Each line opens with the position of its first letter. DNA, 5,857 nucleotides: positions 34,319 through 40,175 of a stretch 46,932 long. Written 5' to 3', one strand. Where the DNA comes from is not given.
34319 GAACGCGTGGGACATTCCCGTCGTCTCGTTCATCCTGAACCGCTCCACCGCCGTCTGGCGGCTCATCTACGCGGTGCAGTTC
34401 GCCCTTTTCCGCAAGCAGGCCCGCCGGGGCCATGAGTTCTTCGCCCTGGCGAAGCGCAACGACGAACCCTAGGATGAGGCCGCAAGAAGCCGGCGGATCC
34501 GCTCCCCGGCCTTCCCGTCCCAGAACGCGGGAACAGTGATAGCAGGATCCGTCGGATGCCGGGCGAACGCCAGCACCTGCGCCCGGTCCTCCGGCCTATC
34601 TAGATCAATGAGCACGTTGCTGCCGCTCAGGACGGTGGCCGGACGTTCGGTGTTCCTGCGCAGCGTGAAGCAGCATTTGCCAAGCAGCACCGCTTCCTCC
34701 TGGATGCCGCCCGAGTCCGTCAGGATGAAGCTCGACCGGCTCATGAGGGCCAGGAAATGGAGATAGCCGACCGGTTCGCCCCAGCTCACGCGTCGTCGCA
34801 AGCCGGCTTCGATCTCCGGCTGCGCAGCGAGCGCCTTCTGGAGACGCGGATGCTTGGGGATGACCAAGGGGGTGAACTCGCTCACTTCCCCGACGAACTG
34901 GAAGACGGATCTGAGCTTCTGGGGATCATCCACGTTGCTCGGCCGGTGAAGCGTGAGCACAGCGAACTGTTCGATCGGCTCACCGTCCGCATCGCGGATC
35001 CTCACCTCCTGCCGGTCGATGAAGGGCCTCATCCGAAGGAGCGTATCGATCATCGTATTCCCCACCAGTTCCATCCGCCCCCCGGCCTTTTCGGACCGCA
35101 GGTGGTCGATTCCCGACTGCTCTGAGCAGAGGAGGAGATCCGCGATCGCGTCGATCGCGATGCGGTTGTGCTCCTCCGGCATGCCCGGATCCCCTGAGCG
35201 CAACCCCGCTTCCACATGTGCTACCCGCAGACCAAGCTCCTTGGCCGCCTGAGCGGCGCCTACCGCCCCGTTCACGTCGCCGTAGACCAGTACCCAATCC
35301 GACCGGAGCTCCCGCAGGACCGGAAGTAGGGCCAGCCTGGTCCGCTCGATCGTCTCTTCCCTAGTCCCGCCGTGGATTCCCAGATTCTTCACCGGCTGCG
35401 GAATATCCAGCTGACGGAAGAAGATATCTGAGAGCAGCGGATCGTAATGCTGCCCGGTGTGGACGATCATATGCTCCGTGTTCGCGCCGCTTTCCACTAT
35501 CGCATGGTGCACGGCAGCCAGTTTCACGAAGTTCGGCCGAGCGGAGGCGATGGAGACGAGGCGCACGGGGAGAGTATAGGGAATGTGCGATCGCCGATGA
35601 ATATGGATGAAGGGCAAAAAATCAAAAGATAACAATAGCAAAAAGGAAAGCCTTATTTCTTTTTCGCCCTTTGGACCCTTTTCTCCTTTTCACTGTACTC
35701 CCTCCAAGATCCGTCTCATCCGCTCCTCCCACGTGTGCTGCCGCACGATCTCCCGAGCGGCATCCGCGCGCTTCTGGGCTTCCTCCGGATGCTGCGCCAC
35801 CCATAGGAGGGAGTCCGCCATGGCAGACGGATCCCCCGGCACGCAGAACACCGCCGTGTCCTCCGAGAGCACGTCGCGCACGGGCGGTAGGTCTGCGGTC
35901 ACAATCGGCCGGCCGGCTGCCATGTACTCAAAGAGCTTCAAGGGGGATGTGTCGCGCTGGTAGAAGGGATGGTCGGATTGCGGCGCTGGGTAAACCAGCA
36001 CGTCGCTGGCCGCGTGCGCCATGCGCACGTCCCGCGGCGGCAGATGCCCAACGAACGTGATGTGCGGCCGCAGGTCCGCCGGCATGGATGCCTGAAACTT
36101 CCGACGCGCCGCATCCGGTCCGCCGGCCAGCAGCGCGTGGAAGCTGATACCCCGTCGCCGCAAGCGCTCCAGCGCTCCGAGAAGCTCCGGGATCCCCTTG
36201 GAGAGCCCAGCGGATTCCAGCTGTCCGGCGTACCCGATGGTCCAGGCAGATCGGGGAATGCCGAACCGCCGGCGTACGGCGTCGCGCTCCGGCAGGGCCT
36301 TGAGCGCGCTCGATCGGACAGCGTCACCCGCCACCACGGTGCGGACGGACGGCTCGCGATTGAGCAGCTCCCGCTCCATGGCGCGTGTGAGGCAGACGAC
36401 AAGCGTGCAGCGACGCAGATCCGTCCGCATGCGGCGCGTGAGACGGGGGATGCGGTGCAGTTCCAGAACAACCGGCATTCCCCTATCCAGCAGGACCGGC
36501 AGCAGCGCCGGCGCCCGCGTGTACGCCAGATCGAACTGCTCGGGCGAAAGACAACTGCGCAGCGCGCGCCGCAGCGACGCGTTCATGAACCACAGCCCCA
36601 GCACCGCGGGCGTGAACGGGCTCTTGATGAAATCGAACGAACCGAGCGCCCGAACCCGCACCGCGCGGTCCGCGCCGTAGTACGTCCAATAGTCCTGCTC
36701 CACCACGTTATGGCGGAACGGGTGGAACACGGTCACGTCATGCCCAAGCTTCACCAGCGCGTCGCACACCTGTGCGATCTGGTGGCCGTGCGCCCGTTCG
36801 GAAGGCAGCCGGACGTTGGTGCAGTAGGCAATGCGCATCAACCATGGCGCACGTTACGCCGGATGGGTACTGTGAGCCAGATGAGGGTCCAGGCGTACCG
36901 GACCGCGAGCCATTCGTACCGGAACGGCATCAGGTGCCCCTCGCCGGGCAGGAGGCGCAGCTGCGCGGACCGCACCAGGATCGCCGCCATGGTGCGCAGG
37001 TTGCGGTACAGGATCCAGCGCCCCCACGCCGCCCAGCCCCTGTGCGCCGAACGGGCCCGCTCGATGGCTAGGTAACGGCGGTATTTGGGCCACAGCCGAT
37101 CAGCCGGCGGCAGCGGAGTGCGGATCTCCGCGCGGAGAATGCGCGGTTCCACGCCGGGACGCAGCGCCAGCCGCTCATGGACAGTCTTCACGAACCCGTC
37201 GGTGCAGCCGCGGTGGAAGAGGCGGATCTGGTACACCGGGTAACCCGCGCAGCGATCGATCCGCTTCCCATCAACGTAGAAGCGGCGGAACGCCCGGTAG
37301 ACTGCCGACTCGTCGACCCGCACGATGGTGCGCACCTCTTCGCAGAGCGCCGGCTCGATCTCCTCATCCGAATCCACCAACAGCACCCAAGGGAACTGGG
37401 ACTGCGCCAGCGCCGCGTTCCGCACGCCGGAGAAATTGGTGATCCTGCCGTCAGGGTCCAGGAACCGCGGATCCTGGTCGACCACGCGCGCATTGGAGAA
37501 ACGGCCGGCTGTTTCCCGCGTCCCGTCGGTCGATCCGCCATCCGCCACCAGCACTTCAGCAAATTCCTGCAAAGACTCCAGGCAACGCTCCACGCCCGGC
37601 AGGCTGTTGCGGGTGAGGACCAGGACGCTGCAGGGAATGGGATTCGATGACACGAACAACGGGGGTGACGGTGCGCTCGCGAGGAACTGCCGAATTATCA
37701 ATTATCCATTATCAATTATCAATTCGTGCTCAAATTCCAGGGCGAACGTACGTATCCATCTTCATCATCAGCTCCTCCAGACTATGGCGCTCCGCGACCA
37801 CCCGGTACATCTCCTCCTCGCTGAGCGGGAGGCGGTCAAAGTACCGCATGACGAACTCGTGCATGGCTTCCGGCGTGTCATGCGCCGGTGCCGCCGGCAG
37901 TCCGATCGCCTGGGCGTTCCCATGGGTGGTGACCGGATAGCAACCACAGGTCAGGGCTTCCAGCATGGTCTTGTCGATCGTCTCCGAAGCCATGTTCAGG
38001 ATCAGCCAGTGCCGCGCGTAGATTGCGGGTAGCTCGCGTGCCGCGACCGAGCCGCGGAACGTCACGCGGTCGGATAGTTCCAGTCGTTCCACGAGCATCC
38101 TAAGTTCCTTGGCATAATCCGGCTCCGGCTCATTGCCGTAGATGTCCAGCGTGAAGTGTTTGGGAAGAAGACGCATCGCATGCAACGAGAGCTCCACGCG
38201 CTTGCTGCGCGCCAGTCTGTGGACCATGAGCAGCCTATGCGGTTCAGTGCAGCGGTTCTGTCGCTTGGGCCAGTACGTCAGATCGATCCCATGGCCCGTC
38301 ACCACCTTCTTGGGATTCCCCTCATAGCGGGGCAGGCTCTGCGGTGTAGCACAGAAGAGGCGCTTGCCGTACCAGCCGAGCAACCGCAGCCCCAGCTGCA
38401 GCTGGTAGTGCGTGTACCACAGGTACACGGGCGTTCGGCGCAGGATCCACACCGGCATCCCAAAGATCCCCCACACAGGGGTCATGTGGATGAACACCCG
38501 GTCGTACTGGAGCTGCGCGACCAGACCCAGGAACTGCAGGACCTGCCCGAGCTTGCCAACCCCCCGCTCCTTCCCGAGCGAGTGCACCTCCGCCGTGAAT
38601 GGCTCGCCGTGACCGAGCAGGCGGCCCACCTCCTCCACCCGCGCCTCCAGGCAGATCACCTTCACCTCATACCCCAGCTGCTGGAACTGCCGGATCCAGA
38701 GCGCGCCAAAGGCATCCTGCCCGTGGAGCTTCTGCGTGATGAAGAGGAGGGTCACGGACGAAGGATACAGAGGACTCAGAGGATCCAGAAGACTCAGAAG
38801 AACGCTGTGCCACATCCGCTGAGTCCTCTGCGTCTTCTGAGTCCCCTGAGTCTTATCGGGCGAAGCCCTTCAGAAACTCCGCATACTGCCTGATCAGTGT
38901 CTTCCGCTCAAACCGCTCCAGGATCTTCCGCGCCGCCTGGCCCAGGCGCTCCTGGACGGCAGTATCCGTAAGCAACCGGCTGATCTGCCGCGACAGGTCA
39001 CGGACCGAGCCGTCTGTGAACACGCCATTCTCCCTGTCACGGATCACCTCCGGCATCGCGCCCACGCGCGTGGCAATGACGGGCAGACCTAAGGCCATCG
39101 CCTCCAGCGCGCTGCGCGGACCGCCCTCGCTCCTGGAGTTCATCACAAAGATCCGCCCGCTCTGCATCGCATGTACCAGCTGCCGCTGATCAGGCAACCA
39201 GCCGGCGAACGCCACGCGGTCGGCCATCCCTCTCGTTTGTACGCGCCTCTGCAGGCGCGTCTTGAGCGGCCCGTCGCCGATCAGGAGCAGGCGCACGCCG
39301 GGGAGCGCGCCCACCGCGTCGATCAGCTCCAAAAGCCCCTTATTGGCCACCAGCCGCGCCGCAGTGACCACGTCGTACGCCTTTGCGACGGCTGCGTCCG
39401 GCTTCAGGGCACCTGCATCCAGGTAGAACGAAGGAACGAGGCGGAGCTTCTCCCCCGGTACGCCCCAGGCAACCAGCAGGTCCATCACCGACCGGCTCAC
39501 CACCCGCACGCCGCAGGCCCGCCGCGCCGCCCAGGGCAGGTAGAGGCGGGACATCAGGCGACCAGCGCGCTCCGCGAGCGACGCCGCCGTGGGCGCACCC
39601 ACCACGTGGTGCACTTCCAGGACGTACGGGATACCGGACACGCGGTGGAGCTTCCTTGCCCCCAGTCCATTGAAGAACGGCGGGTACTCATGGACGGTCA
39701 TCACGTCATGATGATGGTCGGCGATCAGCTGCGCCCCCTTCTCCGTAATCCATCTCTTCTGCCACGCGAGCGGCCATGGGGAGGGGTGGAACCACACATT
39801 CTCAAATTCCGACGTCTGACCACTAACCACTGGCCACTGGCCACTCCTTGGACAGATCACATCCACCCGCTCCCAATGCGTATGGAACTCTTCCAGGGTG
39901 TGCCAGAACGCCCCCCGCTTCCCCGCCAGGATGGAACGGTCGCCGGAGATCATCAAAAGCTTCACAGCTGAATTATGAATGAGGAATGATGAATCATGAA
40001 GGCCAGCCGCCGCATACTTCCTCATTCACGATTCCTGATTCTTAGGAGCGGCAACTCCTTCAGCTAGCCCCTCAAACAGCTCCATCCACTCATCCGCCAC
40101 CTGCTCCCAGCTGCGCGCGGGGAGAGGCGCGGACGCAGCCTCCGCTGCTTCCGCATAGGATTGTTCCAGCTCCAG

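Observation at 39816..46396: One heptamer family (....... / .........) is embedded in frame in four unrelated CDSs, in both orientations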

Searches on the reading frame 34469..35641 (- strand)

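Call 64: search_protein_families(library=pfam, proteins=[window:34469-35641:-], max_evalue=0.00001)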
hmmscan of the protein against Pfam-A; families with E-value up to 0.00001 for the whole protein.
window:34469-35641:- (390 aa): 1 family
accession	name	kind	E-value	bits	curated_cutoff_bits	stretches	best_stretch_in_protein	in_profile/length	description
PF02350.25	Epimerase_2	-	4.4e-81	272.9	30.6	1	54-386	8-346/347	UDP-N-acetylglucosamine 2-epimerase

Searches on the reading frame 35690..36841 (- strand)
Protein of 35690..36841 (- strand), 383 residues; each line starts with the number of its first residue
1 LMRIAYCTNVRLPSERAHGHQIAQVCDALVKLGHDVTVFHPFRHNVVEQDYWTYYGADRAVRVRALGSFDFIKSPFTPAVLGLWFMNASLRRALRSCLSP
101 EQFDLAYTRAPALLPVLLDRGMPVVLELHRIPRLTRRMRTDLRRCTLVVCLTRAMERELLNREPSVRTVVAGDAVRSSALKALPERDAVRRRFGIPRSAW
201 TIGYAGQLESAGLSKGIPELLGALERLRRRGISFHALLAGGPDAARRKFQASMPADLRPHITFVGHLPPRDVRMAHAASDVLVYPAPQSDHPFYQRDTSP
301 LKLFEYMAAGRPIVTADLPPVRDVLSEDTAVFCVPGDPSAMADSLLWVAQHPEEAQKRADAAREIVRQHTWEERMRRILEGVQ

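Call 64: search_protein_families(library=pfam, proteins=[window:35690-36841:-], max_evalue=0.00001)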
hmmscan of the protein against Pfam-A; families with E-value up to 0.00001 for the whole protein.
window:35690-36841:- (383 aa): 4 families
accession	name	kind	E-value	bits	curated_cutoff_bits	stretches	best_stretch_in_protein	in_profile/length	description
PF13692.12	Glyco_trans_1_4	-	1.8e-19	70.8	27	1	201-349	3-140/142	Glycosyl transferases group 1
PF00534.26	Glycos_transf_1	-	2.6e-17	63.4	26.4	1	186-364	2-171/172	Glycosyl transferases group 1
PF13524.12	Glyco_trans_1_2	-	2.1e-13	50.9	25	1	235-380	16-144/144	Glycosyl transferase-like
PF13439.12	Glyco_transf_4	-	1.1e-08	35.8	28.5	1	22-161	8-150/170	Glycosyltransferase Family 4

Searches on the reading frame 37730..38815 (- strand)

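Call 7: search_protein_families(library=pfam, proteins=[window:37730-38815:-], max_evalue=0.001)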
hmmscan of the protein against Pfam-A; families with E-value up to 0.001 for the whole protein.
window:37730-38815:- (361 aa): 4 families
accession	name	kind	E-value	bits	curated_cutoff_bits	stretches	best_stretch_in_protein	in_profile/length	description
PF00534.26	Glycos_transf_1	-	1.3e-12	48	26.4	1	185-298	8-123/172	Glycosyl transferases group 1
PF13692.12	Glyco_trans_1_4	-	3.8e-12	47.1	27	1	193-304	2-115/142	Glycosyl transferases group 1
PF13439.12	Glyco_transf_4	-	0.00048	20.6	28.5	0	41-153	12-130/170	Glycosyltransferase Family 4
PF13524.12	Glyco_trans_1_2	-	0.00058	20.3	25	1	208-302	3-85/144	Glycosyl transferase-like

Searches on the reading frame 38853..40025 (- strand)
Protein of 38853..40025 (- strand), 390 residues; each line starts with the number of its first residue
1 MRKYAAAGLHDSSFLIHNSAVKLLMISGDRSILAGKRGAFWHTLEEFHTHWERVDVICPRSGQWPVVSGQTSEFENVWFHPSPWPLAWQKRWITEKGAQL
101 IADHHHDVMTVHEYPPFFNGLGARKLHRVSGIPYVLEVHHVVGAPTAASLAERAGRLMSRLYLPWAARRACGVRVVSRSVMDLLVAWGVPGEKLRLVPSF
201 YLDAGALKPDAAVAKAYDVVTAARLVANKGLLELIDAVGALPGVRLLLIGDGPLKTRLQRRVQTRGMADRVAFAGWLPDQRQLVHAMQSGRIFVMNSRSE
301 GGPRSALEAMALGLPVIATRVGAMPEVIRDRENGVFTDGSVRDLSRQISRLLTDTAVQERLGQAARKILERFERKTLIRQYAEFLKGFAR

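Call 7: search_protein_families(library=pfam, proteins=[window:38853-40025:-], max_evalue=0.001)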
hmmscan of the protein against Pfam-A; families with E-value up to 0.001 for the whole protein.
window:38853-40025:- (390 aa): 6 families
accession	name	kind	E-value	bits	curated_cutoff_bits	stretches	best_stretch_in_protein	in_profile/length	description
PF00534.26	Glycos_transf_1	-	2.7e-33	115.3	26.4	1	215-367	14-171/172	Glycosyl transferases group 1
PF13692.12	Glyco_trans_1_4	-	1.5e-29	103.6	27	1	218-354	3-142/142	Glycosyl transferases group 1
PF13579.12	Glyco_trans_4_4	-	8.5e-12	46.1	29.7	1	52-198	19-156/158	Glycosyl transferase 4-like domain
PF13439.12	Glyco_transf_4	-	3.7e-10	40.5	28.5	1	53-198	21-163/170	Glycosyltransferase Family 4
PF13524.12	Glyco_trans_1_2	-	1.1e-08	35.6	25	1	234-369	5-130/144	Glycosyl transferase-like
PF20706.3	GT4-conflict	-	1.8e-07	30.9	26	1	192-373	173-363/385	Family 4 Glycosyltransferase in conflict systems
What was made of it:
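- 38853..40025 (-): GT4_2, a GT4 glycosyltransferase and host gene. Its start is probably the GTG at 39965. Pfam hits PF00534 and PF13692 (call 7).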

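Call 36: search_solved_structures(query=window:38853-39962:-, show_alignments=2, max_evalue=0.000001)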
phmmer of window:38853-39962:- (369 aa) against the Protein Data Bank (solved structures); distinct sequences matched with E-value up to 0.000001: 19.
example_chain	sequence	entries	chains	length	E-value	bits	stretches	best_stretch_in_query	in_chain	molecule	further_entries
2jjm_A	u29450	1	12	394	7.2e-15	58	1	222-361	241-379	GLYCOSYL TRANSFERASE, GROUP 1 FAMILY PROTEIN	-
3mbo_A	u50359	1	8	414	8.3e-15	57.8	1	222-361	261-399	Glycosyltransferase, group 1 family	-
5d00_A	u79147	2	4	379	9.1e-14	54.4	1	217-364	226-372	N-acetyl-alpha-D-glucosaminyl L-malate synthase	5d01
7qsg_A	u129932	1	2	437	3.1e-13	52.7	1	72-359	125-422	D-inositol 3-phosphate glycosyltransferase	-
5i45_A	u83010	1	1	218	4.8e-12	48.7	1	201-344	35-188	Glycosyl transferases group 1 family protein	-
6kih_A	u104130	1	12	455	1.1e-11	47.6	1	117-349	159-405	Tll1590 protein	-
8dqd_A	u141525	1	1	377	7.8e-11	44.7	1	109-367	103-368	N, N'-diacetylbacillosaminyl-diphospho-undecaprenol alpha-1,3-N-acetylgalactosaminyltransf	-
4xso_B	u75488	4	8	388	8.2e-11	44.7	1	173-366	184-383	Alr3699 protein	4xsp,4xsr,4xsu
3oka_A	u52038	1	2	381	1.4e-10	44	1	197-349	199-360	GDP-mannose-dependent alpha-(1-6)-phosphatidylinositol monomannoside mannosyltransferase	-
3okc_A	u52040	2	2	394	1.7e-10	43.7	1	200-349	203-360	GDP-mannose-dependent alpha-(1-6)-phosphatidylinositol monomannoside mannosyltransferase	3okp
8dvw_A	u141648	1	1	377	2.4e-10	43.1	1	109-367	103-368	N, N'-diacetylbacillosaminyl-diphospho-undecaprenol alpha-1,3-N-acetylgalactosaminyltransf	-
8dvz_A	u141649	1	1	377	1e-09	41.1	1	109-367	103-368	N, N'-diacetylbacillosaminyl-diphospho-undecaprenol alpha-1,3-N-acetylgalactosaminyltransf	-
7qnt_AAA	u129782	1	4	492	2.3e-08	36.6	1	201-357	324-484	TarM(Se)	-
7qd7_AAA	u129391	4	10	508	2.4e-08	36.6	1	201-357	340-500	TarM(Se)_G117R | TarM(Se)_G117R-4RboP | TarM(Se)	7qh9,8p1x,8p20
5n7z_A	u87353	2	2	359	3e-07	33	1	199-333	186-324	Lipopolysaccharide 1,6-galactosyltransferase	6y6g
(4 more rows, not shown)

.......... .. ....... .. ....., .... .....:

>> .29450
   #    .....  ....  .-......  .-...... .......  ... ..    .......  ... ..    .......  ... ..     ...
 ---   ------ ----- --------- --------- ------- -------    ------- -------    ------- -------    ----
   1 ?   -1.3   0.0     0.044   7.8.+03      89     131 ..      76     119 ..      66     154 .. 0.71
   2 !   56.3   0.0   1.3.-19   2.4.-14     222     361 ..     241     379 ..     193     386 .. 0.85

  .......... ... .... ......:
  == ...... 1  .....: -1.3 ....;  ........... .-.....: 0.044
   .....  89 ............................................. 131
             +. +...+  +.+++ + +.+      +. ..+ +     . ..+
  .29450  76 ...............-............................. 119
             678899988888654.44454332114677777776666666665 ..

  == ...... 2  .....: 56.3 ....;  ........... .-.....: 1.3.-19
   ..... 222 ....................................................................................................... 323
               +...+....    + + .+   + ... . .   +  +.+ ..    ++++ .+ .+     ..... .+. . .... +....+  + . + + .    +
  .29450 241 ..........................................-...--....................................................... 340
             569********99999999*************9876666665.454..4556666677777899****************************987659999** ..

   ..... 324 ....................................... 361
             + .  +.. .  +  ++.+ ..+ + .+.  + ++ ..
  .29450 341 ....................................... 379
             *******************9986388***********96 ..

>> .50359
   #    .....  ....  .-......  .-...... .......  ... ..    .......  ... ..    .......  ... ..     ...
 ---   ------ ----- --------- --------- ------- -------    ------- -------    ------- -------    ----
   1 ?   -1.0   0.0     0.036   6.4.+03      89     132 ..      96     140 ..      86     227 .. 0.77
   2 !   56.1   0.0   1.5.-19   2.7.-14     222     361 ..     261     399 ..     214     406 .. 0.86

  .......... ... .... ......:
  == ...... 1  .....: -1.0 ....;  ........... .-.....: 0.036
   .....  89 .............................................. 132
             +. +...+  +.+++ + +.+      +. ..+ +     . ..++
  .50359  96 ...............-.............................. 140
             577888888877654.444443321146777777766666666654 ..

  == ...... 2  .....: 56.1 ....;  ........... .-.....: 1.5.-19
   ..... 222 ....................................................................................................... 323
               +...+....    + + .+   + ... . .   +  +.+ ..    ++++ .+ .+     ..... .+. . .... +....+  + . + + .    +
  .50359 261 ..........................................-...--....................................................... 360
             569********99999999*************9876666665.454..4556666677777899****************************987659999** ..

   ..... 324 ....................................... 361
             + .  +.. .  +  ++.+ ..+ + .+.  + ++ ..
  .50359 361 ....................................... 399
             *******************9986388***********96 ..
